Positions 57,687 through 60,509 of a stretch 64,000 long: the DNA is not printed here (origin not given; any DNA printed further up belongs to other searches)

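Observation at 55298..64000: Tandem array of at least four secreted HEAT-repeat + beta-propeller paralogs with conserved spacers and decaying copies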

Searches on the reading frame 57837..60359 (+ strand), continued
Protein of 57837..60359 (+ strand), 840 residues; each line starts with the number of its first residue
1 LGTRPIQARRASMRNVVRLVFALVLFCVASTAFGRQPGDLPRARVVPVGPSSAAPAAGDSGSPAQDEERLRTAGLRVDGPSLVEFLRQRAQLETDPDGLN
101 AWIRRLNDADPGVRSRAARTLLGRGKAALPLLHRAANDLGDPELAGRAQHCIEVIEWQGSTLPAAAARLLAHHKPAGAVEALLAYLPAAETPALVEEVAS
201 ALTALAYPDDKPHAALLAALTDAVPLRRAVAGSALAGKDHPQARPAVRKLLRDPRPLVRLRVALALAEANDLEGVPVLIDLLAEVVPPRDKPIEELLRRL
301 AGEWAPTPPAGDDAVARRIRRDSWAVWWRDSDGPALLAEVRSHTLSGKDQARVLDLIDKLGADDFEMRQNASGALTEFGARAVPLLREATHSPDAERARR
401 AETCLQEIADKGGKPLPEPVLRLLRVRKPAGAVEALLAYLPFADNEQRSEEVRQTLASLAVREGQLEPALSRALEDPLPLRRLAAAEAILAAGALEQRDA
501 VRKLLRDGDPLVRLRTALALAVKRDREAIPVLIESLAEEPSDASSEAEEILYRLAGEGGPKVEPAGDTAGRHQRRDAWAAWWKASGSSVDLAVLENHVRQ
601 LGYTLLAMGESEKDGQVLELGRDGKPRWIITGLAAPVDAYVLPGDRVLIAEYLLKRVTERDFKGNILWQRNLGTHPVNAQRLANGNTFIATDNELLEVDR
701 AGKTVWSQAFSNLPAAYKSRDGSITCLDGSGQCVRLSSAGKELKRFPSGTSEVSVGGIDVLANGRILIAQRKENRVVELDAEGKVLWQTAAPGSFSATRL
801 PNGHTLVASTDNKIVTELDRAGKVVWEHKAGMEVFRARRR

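Call 40: predict_structure(alignment_id=A1)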
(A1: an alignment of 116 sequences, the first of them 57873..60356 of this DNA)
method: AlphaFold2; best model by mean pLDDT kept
length: 828 residues; sequences in the alignment: 116
mean_pLDDT: 91.2   pTM: 0.74
mean pLDDT of the five models: 91.2, 90.5, 90.2, 89.5, 88.8
residues with pLDDT >= 90: 658; 70-90: 127; 50-70: 14; < 50: 29
segments of 3 or more residues with pLDDT < 50: 19-47
pLDDT, mean of each block of 10 residues (from residue 1): 81 70 35 32 47 94 97 96 95 97 97 96 96 97 93 97 98 96 96 96 98 98 93 97 98 95 98 93 94 90 96 97 97 95 97 97 95 94 97 91 90 95 96 85 94 94 96 95 91 96 95 96 86 85 85 83 96 95 74 91 91 92 95 92 97 97 96 92 95 97 92 95 94 88 85 92 94 95 91 94 93 93 89
secondary structure, 60 per line:
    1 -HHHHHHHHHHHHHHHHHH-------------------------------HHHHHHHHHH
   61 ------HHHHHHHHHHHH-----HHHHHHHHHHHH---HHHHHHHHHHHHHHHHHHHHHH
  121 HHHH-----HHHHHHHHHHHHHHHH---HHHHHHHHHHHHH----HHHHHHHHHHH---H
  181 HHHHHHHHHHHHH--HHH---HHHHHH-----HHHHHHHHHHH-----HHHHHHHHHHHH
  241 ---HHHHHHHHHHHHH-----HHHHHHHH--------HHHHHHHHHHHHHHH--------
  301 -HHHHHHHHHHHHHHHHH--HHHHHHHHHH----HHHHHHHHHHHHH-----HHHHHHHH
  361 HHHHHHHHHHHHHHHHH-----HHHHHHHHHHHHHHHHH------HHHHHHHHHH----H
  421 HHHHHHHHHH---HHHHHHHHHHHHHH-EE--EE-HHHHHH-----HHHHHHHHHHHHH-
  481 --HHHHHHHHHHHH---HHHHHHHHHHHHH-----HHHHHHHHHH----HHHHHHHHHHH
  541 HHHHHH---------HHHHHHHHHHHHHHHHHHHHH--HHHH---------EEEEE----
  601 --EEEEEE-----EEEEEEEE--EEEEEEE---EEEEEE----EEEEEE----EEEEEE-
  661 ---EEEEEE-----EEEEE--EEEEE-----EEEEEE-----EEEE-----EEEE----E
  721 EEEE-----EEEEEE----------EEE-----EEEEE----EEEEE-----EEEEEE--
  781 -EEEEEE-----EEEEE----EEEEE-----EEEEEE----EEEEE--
elements in order (helices of 4 or more, strands of 3 or more residues): H2-19 H51-60 H67-78 H84-95 H99-124 H130-145 H149-161 H166-176 H180-193 H202-207 H213-223 H229-240 H244-256 H262-269 H278-292 H302-318 H321-330 H335-347 H353-377 H383-399 H406-415 H420-430 H434-447 H456-461 H467-479 H483-494 H498-510 H516-525 H530-546 H556-576 H579-582 E592-596 E603-608 E614-621 E624-630 E634-639 E644-649 E654-659 E664-669 E675-679 E682-686 E692-697 E703-706 E712-715 E720-724 E730-735 E746-748 E754-758 E763-767 E773-778 E782-787 E793-797 E802-806 E812-817 E822-826

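Call 42: fold_search(model_id=the predicted structure, library=pdb)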
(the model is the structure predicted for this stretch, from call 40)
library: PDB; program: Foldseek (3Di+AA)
matches with E <= 10: 1382; with E <= 0.001: 497
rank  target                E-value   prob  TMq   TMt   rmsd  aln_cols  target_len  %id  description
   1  6tji_A                3.2e-10  1.00  0.19  0.38   7.7       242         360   16  Crystal structure of the computationally designed Cake10 protein (released 2020-05-06)
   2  6tjh_A                5.2e-10  1.00  0.20  0.40   7.5       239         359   15  Crystal structure of the computationally designed Cake9 protein (released 2020-05-06)
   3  8prj                  1.8e-09  1.00  0.22  0.50   5.6       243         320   15  The structure of v31Bagel8 (released 2024-07-24)
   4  7eq5_A                4.9e-09  1.00  0.21  0.42   5.6       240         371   17  Plant growth-promoting factor YxaL mutant from Bacillus velezensis - T175W/W215G (released 2022-01-12)
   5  5wbk_A                5.5e-09  1.00  0.24  0.19  27.2       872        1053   12  Crystal structure of the arabidopsis thaliana Raptor in complex with the TOS peptide of human S6K1 (released 2017-12-20)
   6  6tjg                  5.9e-09  1.00  0.22  0.50   5.8       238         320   15  Crystal structure of the computationally designed Cake8 protein (released 2020-05-06)
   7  7evf                  6.2e-09  1.00  0.21  0.42   5.9       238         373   17  Plant growth-promoting factor YxaL mutant from Bacillus velezensis - T175W/S213G/W215A (released 2022-01-12)
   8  3no2                  7.9e-09  1.00  0.25  0.70   3.4       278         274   17  Crystal structure of a protein of unknown function (BACCAC_01654) from Bacteroides caccae at 1.35 A resolution (released 2010-07-28)
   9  7eq5_B                8.2e-09  1.00  0.21  0.43   5.8       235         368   18  Plant growth-promoting factor YxaL mutant from Bacillus velezensis - T175W/W215G (released 2022-01-12)
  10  7dxn_A                8.6e-09  1.00  0.21  0.41   5.4       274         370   18  Plant growth-promoting factor YxaL from Bacillus velezensis (released 2022-01-19)
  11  6tjf_A                1.0e-08  1.00  0.19  0.54   6.5       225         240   14  Crystal structure of the computationally designed Cake6 protein (released 2020-05-06)
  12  7dxn_B                1.6e-08  1.00  0.21  0.42   5.3       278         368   18  Plant growth-promoting factor YxaL from Bacillus velezensis (released 2022-01-19)
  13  7ax0                  2.4e-08  1.00  0.21  0.48   5.4       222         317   16  Crystal structure of the computationally designed Scone-E protein co-crystallized with STA form a (released 2021-06-30)
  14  7ax2                  3.3e-08  1.00  0.20  0.47   6.0       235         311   16  Crystal structure of the computationally designed Scone-E protein co-crystallized with STA, form b (released 2021-01-13)
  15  5wbi                  3.3e-08  1.00  0.23  0.19  27.5       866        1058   11  Crystal structure of the Arabidopsis thaliana Raptor (released 2017-12-20)
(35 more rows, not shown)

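Call 47: search_solved_structures(query=A1, max_evalue=0.01)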
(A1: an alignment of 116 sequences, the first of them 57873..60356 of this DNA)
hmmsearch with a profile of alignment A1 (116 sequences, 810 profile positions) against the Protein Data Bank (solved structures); distinct sequences matched with E-value up to 0.01: 49.
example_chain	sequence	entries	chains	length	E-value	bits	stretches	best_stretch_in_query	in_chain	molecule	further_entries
9sah_A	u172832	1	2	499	1.6e-48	168.3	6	436-528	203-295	E4-NB2 synthetic fusion protein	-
6fsq_A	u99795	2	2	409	1e-33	119.4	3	434-527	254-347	alphaRep A3_bGFPD | A3_bGFPD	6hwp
6ft5_A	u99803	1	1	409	7.3e-33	116.6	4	433-528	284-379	alphaRep A3_A3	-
4zv6_A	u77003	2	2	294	1.1e-30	109.3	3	436-505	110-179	AlphaRep-7 | alpha-Rep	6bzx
4xl5_C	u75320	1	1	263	1.7e-28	102.1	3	438-528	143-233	bGFP-A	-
6gwc_C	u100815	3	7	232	9.6e-22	79.8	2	438-527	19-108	iE5 ALPHAREP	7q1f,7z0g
4xvp_D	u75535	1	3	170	3.8e-21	77.8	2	434-527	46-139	BGFP-C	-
7p0h_A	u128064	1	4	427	7.4e-21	76.9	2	436-528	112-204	Helicobacter pylori ComF fused to an artificial alphaREP crystallization helper (named B2)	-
8aw4_A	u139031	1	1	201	3.4e-19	71.4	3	438-504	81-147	ALPHAREP bB-E3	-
3ltj_A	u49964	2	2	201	1.2e-17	66.2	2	438-528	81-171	AlphaRep-4 | bA3-2: binder of A3 protein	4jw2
9t1m_A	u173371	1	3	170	2e-17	65.5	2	438-527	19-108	Alpha Rep E4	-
3ltm_A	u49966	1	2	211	2.8e-17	65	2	436-528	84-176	Alpha-Rep4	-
9rhz_A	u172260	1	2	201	3.6e-17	64.7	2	438-526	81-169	ALPHAREP bE5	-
6gx7_E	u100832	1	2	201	4.2e-17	64.5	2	438-527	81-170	iiiA5 ALPHAREP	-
6gwd_G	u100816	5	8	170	1e-15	59.8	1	438-527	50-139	iiH5 ALPHAREP | iih5 Alpha Repeating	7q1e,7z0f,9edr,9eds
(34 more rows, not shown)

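Call 49: find_encoding_contigs(protein=P0092, flank=10000, max_places=2)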
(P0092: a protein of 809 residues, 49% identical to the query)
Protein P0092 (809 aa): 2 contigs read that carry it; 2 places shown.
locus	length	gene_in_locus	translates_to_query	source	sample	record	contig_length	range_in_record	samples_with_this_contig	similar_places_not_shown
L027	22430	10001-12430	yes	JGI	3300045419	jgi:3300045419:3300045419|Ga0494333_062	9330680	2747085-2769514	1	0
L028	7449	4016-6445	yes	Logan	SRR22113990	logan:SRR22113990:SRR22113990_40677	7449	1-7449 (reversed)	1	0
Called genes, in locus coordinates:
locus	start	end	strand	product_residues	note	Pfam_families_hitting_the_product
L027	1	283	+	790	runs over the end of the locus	PF12679:ABC2_membrane_2, PF12698:ABC2_membrane_3, PF12730:ABC2_membrane_4 (weak), PF02517:Rce1-like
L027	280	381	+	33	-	-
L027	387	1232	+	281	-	PF17848:Zn_ribbon_ACC (weak), PF01039:Carboxyl_trans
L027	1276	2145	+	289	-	PF00069:Pkinase, PF07714:PK_Tyr_Ser-Thr, PF14531:Kinase-like (faint), PF03109:ABC1 (weak), PF17667:Pkinase_fungal (weak)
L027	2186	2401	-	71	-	-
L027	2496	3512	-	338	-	PF00941:FAD_binding_5, PF03450:CO_deh_flav_C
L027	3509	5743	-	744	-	PF01315:Ald_Xan_dh_C, PF02738:MoCoBD_1, PF20256:MoCoBD_2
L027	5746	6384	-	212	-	PF10518:TAT_signal (weak), PF00111:Fer2 (weak), PF13085:Fer2_3 (weak), PF01799:Fer2_2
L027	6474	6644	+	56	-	-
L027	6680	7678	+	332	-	PF21755:DacZ_P, PF02457:DAC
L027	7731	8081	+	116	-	-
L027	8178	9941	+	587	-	-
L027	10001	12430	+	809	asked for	PF02985:HEAT (faint), PF13646:HEAT_2, PF13360:PQQ_2 (faint)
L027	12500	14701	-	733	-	-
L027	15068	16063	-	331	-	PF00389:2-Hacid_dh, PF02826:2-Hacid_dh_C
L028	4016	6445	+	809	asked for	PF02985:HEAT (faint), PF13646:HEAT_2, PF13360:PQQ_2 (faint)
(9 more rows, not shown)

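Call 72: search_protein_representatives(protein=window:57873-60356:+)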
Query: 828 residues. Proteins with E-value up to 0.001 (for the whole library): 5980; up to 1e-10: 3457; up to 1e-30: 1342. The best 150 are listed.
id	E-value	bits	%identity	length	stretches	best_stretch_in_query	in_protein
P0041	3.3e-228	776.6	56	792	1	35-828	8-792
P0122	1.3e-222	758.1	51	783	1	50-828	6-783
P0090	7.2e-213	725.9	52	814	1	34-828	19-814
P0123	1.5e-206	705.0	48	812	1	47-828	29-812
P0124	1.4e-191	655.5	46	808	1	42-827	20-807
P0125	1.3e-188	645.6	49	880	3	44-593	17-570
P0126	2.6e-188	644.6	48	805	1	33-828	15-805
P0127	5.1e-187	640.4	47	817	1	33-828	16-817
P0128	2.2e-186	638.3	46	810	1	39-828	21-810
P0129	4.0e-186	637.4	45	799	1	37-828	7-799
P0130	7.2e-185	633.2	46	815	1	44-828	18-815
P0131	8.0e-183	626.5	45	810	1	41-828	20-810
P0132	1.2e-182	625.9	47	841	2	149-828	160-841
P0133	1.4e-182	625.7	54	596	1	235-828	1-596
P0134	2.3e-182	625.0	44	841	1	43-828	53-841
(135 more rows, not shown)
